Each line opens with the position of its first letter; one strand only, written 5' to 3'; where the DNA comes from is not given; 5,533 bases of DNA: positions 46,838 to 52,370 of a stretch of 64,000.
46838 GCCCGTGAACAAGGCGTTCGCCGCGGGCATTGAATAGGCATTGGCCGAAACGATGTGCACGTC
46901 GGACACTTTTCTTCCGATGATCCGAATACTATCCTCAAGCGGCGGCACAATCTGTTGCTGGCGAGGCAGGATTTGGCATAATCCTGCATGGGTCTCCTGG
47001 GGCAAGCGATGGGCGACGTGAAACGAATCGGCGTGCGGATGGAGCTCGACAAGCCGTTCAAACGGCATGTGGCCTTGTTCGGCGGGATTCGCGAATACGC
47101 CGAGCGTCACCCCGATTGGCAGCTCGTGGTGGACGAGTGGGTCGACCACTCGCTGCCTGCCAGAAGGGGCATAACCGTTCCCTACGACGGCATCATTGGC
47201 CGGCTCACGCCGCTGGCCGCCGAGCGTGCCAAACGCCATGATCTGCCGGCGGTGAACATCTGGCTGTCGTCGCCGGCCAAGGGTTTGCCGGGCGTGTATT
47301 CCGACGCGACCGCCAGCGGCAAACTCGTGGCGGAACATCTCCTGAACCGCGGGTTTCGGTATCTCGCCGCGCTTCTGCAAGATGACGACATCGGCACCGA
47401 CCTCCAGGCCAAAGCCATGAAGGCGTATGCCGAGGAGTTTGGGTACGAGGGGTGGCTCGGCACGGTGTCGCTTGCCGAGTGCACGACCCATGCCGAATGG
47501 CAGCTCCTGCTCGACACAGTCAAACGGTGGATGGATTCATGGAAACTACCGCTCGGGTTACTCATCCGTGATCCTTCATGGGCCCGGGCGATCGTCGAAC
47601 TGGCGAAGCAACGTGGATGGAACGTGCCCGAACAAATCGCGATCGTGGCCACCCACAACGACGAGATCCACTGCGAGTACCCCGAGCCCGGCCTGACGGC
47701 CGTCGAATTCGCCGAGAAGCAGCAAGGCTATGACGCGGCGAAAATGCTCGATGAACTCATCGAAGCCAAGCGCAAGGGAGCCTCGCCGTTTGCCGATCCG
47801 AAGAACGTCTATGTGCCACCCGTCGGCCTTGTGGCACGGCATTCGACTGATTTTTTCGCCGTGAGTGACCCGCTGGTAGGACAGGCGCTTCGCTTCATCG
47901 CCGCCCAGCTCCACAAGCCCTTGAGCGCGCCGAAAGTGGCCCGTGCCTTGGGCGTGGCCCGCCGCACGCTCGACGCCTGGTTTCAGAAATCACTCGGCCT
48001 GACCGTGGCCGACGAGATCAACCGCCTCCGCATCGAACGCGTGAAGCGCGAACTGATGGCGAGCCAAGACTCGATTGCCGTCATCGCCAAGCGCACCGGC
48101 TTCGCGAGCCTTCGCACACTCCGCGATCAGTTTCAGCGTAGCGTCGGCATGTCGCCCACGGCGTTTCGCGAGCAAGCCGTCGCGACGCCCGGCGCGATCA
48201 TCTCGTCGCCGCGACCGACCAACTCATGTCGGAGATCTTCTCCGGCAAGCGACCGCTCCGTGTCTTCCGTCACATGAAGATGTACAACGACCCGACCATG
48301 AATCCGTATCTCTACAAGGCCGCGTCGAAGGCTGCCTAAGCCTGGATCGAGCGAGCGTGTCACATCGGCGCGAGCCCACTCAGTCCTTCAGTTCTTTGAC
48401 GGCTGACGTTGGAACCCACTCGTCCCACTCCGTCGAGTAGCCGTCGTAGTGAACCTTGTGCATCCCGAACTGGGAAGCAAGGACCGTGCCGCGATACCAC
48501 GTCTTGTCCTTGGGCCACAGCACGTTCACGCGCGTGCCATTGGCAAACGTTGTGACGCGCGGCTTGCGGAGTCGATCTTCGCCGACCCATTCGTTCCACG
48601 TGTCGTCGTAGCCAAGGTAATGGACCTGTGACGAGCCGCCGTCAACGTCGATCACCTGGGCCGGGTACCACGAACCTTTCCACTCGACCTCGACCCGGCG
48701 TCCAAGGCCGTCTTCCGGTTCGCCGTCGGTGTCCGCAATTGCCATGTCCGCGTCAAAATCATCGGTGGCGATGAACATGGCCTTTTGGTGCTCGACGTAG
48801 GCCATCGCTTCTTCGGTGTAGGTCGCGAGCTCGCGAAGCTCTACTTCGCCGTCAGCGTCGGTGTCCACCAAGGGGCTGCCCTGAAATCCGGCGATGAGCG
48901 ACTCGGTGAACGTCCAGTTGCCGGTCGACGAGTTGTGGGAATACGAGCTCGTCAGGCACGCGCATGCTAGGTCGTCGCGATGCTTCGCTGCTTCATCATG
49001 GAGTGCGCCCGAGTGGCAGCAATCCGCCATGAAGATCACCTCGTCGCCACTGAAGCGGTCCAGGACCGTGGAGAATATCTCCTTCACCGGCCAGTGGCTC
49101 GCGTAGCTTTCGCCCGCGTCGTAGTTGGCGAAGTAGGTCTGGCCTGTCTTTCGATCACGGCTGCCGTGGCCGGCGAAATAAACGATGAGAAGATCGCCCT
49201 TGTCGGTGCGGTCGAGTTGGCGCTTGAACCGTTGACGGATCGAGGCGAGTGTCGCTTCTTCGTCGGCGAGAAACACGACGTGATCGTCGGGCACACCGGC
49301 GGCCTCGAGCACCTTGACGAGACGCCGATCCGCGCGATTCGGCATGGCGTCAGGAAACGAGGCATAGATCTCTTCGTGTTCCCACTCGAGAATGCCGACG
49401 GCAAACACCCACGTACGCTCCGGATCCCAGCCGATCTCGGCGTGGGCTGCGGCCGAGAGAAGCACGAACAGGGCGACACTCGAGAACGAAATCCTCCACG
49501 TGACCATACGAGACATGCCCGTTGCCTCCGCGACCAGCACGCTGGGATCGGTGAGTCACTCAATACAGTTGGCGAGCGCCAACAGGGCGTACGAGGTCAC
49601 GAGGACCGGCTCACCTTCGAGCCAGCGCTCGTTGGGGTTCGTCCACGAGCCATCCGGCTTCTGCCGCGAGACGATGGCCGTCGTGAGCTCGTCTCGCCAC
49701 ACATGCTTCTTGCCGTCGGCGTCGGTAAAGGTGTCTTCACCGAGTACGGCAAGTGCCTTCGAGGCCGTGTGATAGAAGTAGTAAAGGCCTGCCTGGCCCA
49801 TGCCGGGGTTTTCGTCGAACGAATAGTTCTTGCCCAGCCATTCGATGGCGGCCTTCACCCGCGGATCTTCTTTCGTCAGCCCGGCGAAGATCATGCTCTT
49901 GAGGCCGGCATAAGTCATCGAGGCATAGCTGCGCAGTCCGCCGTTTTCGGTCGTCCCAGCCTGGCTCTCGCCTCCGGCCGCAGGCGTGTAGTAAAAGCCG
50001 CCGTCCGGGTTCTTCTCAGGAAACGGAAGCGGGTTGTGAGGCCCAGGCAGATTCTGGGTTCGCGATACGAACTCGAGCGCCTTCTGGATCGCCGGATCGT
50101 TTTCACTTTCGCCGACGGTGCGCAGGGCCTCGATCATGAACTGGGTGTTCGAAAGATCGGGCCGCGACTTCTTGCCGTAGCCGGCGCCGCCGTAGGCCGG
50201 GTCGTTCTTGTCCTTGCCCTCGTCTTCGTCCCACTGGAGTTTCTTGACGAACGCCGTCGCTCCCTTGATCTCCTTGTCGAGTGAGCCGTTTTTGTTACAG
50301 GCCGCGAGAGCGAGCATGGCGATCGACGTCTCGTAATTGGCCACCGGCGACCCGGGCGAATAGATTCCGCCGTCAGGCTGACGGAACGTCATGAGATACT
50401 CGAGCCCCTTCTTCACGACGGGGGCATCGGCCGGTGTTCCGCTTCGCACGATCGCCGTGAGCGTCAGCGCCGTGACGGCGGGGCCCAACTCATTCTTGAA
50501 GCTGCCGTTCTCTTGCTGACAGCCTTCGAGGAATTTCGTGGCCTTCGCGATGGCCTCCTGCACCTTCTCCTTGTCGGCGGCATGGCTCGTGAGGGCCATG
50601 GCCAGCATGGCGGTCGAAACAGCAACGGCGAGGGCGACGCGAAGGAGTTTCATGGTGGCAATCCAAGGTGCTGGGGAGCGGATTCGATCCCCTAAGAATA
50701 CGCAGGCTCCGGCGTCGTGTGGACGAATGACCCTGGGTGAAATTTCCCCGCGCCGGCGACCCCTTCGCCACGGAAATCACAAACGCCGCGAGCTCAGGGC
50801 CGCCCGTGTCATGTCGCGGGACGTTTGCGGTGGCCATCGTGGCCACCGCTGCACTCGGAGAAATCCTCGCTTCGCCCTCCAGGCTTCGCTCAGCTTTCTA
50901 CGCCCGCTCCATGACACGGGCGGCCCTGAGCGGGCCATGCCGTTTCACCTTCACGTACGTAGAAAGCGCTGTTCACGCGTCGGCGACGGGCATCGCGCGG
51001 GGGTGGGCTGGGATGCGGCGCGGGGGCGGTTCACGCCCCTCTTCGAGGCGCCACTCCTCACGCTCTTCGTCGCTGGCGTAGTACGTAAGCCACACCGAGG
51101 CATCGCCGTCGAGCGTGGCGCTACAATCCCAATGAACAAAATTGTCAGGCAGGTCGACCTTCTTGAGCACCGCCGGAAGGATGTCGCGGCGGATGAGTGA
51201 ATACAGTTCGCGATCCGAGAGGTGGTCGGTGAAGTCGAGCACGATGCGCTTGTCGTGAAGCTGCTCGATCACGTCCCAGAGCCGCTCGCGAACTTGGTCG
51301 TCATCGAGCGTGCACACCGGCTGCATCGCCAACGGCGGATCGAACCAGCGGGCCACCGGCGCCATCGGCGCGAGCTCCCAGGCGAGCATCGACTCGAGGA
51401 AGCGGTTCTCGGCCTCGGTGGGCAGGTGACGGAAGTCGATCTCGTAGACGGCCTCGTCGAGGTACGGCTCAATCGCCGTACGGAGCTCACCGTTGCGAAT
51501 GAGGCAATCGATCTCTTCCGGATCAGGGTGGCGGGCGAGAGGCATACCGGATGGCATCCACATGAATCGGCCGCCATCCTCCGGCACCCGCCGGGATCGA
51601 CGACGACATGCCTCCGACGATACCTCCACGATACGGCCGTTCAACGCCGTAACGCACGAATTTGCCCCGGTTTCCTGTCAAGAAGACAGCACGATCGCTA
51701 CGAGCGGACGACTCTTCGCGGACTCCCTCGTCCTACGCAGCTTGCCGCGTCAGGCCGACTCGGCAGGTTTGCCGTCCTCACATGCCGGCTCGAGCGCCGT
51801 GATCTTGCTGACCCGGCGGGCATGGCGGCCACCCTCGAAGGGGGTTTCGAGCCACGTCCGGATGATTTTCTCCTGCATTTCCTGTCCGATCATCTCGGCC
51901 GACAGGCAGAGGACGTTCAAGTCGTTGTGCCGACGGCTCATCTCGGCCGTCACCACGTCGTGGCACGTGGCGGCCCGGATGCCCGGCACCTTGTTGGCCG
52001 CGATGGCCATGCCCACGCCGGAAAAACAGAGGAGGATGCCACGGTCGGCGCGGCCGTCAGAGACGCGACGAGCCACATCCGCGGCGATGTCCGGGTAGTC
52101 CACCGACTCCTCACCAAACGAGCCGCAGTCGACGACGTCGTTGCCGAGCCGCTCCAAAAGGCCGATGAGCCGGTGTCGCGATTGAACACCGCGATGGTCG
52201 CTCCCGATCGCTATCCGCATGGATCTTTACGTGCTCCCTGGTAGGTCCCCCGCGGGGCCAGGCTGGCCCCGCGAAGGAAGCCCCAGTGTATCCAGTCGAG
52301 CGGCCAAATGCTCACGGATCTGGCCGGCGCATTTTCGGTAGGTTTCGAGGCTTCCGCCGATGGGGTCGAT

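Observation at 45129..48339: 3-kb three-gene segment bracketed by ~154-bp direct repeats that duplicate a gene's 3' end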

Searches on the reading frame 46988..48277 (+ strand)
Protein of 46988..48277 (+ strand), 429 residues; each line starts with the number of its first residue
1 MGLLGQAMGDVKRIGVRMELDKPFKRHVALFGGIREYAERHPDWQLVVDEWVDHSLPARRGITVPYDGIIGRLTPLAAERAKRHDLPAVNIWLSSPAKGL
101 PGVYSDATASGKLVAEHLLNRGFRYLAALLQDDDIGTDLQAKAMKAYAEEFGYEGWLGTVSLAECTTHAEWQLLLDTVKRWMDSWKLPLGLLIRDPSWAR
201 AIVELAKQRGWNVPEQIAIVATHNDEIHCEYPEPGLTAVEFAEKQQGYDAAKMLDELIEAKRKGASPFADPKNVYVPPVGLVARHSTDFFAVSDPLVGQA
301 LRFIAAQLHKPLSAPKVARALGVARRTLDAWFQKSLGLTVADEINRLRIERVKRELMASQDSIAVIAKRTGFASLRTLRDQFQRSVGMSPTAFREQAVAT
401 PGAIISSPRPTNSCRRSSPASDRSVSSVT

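Call 5: search_protein_families(library=pfam, proteins=[window:46988-48277:+], max_evalue=0.01)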
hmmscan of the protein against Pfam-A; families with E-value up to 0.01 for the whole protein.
window:46988-48277:+ (429 aa): 4 families
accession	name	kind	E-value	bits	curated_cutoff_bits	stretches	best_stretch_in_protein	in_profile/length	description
PF13377.12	Peripla_BP_3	-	4.2e-21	76.2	26.5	1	115-287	1-167/167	Periplasmic binding protein-like domain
PF12833.13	HTH_18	-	8.8e-20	71.2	33.6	1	317-396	1-80/80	Helix-turn-helix domain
PF00165.29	HTH_AraC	-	9.5e-06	26.1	26.6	1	359-394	7-41/42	Bacterial regulatory helix-turn-helix proteins, AraC family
PF13384.12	HTH_23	-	0.0014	18.8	24.6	0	302-333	7-39/50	Homeodomain-like domain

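Call 14: find_homologous_proteins(query=window:46988-48277:+, max_evalue=1e-20)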
Query window:46988-48277:+ (429 aa): 97 proteins with E <= 1e-20 among 8000 candidates.
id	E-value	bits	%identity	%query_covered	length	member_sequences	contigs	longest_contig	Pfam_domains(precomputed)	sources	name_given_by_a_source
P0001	2.8e-282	954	100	98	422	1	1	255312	PF12833.14,PF13377.13,PF00165.30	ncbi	-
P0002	1.1e-216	738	79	94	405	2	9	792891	PF12833.14,PF13377.13,PF00165.30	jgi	jgi:LacI family transcriptional regulator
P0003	1.0e-182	626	68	91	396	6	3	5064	PF12833.14,PF13377.13,PF00165.30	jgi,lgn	-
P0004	7.9e-179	613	66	92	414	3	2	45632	PF12833.14,PF13377.13,PF00165.30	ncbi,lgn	-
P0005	7.0e-177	606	67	91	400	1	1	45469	PF12833.14,PF13377.13,PF00165.30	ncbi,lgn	-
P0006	6.1e-176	603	67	90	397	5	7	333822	PF12833.14,PF13377.13,PF00165.30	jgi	jgi:LacI family transcriptional regulator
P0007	1.2e-175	602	67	91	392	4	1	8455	PF12833.14,PF13377.13,PF00165.30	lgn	-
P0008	4.1e-175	601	66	91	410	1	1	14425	PF12833.14,PF13377.13,PF00165.30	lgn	-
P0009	1.0e-174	599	67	91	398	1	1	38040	PF12833.14,PF13377.13,PF00165.30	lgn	-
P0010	2.2e-174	598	65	96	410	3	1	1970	PF12833.14,PF13377.13,PF00165.30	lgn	-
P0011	2.8e-174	598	65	92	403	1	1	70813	PF12833.14,PF13377.13,PF00165.30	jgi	jgi:LacI family transcriptional regulator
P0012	6.2e-174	597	66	90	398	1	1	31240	PF12833.14,PF13377.13,PF00165.30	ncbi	-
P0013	7.1e-174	597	66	91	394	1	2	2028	PF12833.14,PF13377.13,PF00165.30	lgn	-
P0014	2.3e-171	588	66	91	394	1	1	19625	PF12833.14,PF13377.13,PF00165.30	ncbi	-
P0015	4.7e-170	584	64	89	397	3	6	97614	PF12833.14,PF13377.13,PF00165.30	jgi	jgi:LacI family transcriptional regulator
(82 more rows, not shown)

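Call 15: find_encoding_contigs(protein=P0002, flank=10000, max_places=6)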
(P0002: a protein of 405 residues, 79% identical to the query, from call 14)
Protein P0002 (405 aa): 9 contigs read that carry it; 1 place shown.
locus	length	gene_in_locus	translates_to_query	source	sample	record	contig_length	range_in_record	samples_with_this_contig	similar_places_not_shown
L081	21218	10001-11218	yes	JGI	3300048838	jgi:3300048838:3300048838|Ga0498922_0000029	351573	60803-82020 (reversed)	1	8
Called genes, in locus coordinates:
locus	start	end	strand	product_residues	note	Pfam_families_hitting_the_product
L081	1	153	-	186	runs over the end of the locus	-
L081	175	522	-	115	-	PF07332:Phage_holin_3_6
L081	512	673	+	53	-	-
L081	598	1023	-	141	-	-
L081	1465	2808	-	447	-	-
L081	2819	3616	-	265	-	PF13036:LpoB (weak)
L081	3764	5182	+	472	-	PF13442:Cytochrome_CBB3 (weak)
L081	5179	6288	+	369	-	-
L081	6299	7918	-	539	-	PF13472:Lipase_GDSL_2 (weak), PF03629:SASA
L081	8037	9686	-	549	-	-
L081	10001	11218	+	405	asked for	PF13377:Peripla_BP_3, PF00165:HTH_AraC (faint), PF12833:HTH_18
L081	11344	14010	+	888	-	PF02368:Big_2 (weak), PF07583:PSCyt2, PF07587:PSD1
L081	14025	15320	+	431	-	PF07394:DUF1501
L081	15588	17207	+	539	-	PF20706:GT4-conflict (faint), PF00534:Glycos_transf_1, PF13692:Glyco_trans_1_4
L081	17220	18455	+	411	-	-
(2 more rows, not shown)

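Call 16: find_encoding_contigs(protein=P0001, flank=3000, max_places=3)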
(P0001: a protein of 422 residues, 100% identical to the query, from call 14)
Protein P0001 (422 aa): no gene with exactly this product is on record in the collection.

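Call 37: find_encoding_contigs(protein=P0006, flank=6000, max_places=2)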
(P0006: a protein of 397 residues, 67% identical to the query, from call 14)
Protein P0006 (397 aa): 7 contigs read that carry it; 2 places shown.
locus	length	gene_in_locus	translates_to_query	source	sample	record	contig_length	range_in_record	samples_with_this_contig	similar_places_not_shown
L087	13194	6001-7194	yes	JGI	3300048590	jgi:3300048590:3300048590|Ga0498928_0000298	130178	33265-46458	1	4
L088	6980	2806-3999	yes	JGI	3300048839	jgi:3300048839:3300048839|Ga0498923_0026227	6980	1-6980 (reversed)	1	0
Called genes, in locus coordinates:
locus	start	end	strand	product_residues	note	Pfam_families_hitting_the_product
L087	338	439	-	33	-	-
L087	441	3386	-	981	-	PF12951:PATR, PF07589:PEP_exosort_dom (faint)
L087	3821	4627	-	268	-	-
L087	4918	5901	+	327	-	PF13385:Laminin_G_3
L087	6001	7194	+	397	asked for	PF13377:Peripla_BP_3, PF12833:HTH_18, PF00165:HTH_AraC (weak)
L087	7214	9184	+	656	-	PF03629:SASA (faint)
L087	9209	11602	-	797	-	PF13205:Big_5 (weak), PF03629:SASA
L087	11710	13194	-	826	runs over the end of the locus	PF19805:DUF6288, PF13646:HEAT_2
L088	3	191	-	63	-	?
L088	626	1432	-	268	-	-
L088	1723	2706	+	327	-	PF13385:Laminin_G_3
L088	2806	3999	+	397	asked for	PF13377:Peripla_BP_3, PF12833:HTH_18, PF00165:HTH_AraC (weak)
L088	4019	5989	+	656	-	PF03629:SASA (faint)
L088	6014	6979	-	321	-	?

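Call 38: find_encoding_contigs(protein=P0004, flank=6000, max_places=2)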
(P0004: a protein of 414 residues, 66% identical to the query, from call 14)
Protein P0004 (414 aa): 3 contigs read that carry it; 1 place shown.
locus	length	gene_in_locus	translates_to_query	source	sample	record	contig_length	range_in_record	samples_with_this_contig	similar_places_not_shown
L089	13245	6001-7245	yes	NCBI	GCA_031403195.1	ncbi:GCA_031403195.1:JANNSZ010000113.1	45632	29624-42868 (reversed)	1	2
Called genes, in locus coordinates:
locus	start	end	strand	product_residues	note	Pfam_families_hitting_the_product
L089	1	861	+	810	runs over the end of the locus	PF00595:PDZ (weak), PF19805:DUF6288, PF13646:HEAT_2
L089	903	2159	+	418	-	PF01011:PQQ (faint), PF13570:Beta-prop_ACSF4 (faint), PF13360:PQQ_2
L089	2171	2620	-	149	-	-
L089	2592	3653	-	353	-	PF07963:N_methyl (weak), PF07596:SBP_bac_10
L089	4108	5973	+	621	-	PF03629:SASA (faint)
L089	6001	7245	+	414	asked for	PF13377:Peripla_BP_3, PF00165:HTH_AraC (faint), PF12833:HTH_18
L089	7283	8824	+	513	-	PF00884:Sulfatase, PF01663:Phosphodiest (faint), PF16347:SGSH_C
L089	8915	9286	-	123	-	PF01219:DAGK_prokar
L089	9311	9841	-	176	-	PF00578:AhpC-TSA, PF08534:Redoxin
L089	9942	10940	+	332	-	PF01087:GalP_UDP_transf (weak), PF16268:DUF4921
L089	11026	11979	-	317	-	PF07963:N_methyl, PF07596:SBP_bac_10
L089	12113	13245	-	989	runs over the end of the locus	PF10102:DUF2341, PF13385:Laminin_G_3, PF03629:SASA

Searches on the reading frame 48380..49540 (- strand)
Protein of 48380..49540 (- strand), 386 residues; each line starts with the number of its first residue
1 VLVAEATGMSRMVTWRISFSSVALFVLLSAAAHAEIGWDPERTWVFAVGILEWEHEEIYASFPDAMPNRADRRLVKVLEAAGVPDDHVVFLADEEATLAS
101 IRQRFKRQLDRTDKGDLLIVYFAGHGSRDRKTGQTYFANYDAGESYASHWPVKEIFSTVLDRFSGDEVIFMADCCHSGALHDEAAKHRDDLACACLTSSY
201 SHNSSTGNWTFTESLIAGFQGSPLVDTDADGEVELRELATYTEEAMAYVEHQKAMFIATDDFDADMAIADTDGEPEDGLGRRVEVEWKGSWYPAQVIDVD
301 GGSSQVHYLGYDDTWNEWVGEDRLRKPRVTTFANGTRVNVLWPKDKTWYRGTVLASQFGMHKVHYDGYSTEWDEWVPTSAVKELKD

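Call 5: search_protein_families(library=pfam, proteins=[window:48380-49540:-], max_evalue=0.01)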
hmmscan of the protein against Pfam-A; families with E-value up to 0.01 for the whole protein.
window:48380-49540:- (386 aa): 7 families
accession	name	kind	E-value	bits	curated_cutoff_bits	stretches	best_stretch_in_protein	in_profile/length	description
PF11717.14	Tudor-knot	-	3.8e-11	43.2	20.8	2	333-381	2-53/55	RNA binding activity-knot of a chromodomain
PF00656.27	Peptidase_C14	-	2.5e-09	37.6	21.4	1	94-247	44-212/233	Caspase domain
PF05641.18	Agenet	-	1.6e-07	32.1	27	1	283-327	4-58/61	Agenet domain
PF22732.2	MSL3_chromo-like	-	6.9e-07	29.7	28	0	360-382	41-63/78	MSL3 chromodomain-like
PF23327.1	Chromo_MORC2_6th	-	4.5e-06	26.8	27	1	277-305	3-31/63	ATPase MORC2, chromo domain-like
PF16719.11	SAWADEE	-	5.3e-05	23.7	28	1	339-378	6-44/125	SAWADEE domain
PF18358.7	Tudor_4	-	0.00059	19.9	25.8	1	280-319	4-41/50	Histone methyltransferase Tudor domain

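Call 19: find_homologous_proteins(query=window:48380-49540:-, max_evalue=1e-30)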
Query window:48380-49540:- (386 aa): 460 proteins with E <= 1e-30 among 5577 candidates; the best 120 are listed.
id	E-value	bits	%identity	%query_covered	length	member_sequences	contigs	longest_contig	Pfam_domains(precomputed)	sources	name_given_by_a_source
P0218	9.4e-260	880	100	98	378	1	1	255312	PF11717.15,PF00656.28,PF22732.3,PF23327.2,PF05641.19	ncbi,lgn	-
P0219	3.8e-199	680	76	97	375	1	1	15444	PF02820.25,PF16719.12,PF11717.15,PF00656.28,PF22732.3,PF23327.2,PF05641.19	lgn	-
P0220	4.5e-176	604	67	97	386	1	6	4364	PF16719.12,PF11717.15,PF00656.28,PF22732.3,PF05641.19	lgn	-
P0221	4.6e-176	604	68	95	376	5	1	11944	PF16719.12,PF11717.15,PF00656.28,PF23327.2,PF05641.19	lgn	-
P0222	1.2e-173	596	67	94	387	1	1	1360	PF11717.15,PF00656.28,PF22732.3,PF05641.19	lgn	-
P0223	1.9e-170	586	62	98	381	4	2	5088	PF16719.12,PF11717.15,PF00656.28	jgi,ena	-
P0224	3.6e-169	581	64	95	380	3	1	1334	PF11717.15,PF00656.28,PF22732.3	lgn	-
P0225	6.1e-169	581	62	99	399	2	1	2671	PF16719.12,PF11717.15,PF00656.28,PF22732.3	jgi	jgi:hypothetical protein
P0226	1.9e-168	579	64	94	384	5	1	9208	PF16719.12,PF11717.15,PF00656.28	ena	-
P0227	2.0e-168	579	65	95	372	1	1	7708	PF16719.12,PF11717.15,PF00656.28,PF18115.8,PF22732.3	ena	-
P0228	1.2e-167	576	63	95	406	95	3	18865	PF11717.15,PF00656.28,PF22732.3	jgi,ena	-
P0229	6.3e-167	574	66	96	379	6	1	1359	PF16719.12,PF11717.15,PF00656.28,PF05641.19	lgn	-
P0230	5.2e-165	568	63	93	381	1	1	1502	PF16719.12,PF11717.15,PF00656.28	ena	-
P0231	1.9e-164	566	64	96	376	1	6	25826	PF11717.15,PF00656.28,PF22732.3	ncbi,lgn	ncbi:MAG: Tudor-knot domain-containing protein [Planctomycetaceae bacterium]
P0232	2.7e-164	565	66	91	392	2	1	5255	PF16719.12,PF11717.15,PF00656.28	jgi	-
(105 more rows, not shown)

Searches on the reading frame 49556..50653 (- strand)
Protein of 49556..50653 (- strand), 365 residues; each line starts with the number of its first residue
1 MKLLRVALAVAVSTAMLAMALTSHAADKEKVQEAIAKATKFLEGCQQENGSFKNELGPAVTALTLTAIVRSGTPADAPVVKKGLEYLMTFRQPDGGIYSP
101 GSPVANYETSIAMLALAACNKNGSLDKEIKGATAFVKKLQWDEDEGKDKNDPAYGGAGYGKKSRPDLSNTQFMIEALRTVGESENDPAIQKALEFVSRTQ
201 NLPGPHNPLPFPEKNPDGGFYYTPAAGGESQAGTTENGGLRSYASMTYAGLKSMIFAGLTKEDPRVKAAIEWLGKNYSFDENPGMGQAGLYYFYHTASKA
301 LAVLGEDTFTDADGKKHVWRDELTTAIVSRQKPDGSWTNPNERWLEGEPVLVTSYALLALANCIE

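Call 5: search_protein_families(library=pfam, proteins=[window:49556-50653:-], max_evalue=0.01)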
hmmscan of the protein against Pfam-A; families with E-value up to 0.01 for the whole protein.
window:49556-50653:- (365 aa): 4 families
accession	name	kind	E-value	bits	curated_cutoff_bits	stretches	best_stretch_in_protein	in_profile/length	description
PF13243.12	SQHop_cyclase_C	-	4.1e-16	59.4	26.1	1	60-205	141-283/319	Squalene-hopene cyclase C-terminal domain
PF00432.27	Prenyltrans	-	5.4e-06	26.5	26.5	0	169-282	31-121/304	Prenyltransferase alpha-alpha toroid domain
PF13249.12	SQHop_cyclase_N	-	1.5e-05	24.7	26.2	0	162-197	69-104/291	Squalene-hopene cyclase N-terminal domain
PF07678.20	TED_complement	-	0.0052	16.3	22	0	30-55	111-136/312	A-macroglobulin TED domain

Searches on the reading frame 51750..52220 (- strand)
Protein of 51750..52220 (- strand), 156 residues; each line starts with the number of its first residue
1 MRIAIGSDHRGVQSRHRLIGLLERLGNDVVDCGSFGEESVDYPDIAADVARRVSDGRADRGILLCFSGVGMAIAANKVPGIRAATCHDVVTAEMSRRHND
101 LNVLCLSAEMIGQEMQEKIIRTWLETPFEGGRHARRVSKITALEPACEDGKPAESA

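Call 30: search_protein_families(library=pfam, proteins=[window:51750-52220:-], max_evalue=0.001)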
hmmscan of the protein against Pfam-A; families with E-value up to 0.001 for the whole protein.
window:51750-52220:- (156 aa): 1 family
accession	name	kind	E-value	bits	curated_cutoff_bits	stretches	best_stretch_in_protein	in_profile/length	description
PF02502.23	LacAB_rpiB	-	2.8e-55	186.5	24.7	1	3-140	1-138/138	Ribose/Galactose Isomerase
